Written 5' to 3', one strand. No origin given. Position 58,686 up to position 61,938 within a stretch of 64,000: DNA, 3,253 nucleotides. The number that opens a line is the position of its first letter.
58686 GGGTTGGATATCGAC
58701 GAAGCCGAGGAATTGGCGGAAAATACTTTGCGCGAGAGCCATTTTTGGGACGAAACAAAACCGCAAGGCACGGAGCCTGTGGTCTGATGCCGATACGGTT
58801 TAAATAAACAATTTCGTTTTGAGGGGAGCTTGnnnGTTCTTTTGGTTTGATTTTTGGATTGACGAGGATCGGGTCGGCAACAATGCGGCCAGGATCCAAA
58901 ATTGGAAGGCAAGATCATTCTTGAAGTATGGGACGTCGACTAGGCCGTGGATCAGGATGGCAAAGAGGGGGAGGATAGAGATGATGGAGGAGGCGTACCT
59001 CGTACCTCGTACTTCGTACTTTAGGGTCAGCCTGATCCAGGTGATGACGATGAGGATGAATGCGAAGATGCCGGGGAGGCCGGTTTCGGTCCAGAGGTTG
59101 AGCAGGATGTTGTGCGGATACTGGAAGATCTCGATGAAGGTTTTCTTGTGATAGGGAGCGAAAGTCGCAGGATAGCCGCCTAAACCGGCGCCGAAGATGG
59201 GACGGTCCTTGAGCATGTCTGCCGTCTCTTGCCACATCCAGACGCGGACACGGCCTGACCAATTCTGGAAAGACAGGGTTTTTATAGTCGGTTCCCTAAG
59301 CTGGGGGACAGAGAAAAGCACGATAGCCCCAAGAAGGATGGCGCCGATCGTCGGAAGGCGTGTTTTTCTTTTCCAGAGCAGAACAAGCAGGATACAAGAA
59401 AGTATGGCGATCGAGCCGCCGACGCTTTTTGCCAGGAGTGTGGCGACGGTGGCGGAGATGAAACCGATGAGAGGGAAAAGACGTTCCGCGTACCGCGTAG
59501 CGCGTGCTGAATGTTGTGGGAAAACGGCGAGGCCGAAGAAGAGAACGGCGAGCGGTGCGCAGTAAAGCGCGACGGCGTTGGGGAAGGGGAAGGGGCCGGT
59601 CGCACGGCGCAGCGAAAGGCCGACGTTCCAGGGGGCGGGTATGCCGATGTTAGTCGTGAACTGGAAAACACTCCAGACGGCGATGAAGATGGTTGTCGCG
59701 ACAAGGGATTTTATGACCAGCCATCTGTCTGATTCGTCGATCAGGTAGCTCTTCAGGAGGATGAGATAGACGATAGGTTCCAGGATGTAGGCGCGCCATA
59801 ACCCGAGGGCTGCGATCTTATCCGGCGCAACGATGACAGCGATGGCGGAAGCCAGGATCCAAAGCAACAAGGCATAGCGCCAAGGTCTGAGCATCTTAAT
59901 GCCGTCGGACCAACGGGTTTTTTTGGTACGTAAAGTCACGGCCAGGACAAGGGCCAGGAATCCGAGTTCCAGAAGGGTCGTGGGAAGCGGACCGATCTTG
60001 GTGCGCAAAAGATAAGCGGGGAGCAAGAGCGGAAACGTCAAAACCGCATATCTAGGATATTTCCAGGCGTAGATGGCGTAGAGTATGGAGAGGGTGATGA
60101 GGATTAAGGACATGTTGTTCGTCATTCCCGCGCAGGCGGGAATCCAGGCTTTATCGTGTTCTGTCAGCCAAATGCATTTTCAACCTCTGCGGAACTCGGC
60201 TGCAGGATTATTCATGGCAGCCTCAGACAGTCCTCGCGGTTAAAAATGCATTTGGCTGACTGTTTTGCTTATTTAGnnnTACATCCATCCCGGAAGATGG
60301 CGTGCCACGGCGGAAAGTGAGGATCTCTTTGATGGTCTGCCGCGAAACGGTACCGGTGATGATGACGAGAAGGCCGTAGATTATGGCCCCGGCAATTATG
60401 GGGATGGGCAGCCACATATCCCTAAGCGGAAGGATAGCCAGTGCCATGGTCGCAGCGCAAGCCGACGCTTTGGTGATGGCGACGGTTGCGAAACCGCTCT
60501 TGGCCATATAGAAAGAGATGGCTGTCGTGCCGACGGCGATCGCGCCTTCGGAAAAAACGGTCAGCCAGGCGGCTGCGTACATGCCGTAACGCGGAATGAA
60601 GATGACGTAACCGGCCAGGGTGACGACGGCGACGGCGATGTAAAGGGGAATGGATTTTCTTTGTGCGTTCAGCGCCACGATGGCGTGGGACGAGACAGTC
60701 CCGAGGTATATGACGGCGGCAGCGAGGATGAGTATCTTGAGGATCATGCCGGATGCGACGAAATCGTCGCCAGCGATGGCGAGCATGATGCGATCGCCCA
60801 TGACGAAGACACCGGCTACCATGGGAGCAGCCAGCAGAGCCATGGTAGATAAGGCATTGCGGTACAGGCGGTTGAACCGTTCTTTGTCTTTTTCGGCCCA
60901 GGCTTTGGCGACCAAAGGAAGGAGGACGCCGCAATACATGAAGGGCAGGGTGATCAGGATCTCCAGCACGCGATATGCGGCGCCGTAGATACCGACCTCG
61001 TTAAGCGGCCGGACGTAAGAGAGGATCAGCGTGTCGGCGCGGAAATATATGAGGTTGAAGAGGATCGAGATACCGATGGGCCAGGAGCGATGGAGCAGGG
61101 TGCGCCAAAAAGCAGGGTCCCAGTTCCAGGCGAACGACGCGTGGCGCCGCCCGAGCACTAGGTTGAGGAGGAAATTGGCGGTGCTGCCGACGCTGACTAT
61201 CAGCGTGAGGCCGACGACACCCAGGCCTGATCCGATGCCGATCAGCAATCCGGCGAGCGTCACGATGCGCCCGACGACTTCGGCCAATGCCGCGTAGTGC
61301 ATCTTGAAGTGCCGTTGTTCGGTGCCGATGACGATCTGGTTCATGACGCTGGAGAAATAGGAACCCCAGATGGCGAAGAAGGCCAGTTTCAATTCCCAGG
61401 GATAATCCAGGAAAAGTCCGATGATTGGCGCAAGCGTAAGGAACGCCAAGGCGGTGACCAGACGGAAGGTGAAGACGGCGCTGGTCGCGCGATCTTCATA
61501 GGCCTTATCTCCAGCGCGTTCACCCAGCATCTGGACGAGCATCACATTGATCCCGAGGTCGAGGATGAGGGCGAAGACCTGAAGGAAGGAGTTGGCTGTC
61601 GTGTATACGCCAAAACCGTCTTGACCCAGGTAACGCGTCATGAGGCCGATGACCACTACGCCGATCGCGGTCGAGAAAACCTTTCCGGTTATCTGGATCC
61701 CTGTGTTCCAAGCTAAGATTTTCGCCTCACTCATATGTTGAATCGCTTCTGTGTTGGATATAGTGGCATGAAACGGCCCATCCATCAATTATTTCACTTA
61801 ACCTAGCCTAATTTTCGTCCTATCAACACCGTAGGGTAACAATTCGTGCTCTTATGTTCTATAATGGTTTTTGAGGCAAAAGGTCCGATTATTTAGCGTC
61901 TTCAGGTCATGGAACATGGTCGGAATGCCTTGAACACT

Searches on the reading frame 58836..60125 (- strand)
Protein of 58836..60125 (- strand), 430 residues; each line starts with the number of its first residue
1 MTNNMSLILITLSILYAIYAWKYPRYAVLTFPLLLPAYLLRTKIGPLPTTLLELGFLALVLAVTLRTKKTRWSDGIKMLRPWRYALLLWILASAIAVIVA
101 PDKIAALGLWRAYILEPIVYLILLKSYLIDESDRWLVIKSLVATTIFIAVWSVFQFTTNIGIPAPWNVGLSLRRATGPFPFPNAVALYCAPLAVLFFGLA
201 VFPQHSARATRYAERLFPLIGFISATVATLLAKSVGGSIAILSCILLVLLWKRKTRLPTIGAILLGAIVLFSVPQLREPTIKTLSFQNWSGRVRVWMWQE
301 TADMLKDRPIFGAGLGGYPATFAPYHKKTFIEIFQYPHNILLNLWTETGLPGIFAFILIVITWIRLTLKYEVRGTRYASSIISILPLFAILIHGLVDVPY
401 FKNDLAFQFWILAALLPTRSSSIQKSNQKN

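Call 24: search_protein_families(library=pfam, proteins=[window:58836-60125:-], max_evalue=0.001)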
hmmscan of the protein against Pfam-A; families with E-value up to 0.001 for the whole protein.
window:58836-60125:- (430 aa): 1 family
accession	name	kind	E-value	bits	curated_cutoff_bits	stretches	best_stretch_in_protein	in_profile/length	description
PF04932.20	Wzy_C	-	8.1e-21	74.8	31.7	1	221-357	2-149/149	O-Antigen ligase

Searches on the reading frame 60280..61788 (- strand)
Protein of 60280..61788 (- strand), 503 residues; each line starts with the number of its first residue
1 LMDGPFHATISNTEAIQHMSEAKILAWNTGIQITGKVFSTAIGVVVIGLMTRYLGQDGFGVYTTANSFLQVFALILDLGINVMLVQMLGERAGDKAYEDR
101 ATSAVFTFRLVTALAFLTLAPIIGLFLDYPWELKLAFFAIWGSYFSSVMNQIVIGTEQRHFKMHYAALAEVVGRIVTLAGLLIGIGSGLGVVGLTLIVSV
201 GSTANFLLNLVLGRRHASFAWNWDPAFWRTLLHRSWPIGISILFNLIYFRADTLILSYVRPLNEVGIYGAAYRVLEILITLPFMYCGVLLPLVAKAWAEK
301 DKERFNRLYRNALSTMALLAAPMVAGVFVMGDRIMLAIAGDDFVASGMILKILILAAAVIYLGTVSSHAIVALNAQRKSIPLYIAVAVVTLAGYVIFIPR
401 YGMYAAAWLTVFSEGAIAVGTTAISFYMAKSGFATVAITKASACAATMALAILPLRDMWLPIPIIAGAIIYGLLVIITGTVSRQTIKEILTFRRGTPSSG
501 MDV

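Call 24: search_protein_families(library=pfam, proteins=[window:60280-61788:-], max_evalue=0.001)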
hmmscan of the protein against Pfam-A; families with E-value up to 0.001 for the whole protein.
window:60280-61788:- (503 aa): 4 families
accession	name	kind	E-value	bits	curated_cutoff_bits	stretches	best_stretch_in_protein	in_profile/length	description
PF01943.22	Polysacc_synt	-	4.5e-26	92.3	28.2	1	28-296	4-273/274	Polysaccharide biosynthesis protein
PF13440.11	Polysacc_synt_3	-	1.1e-19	71.3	23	1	49-344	1-289/293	Polysaccharide biosynthesis protein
PF01554.23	MatE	-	1.9e-07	31.3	24.9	1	237-393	1-155/161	MatE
PF03023.19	MurJ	-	5.3e-06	25.7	27.4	1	71-459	23-436/451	Lipid II flippase MurJ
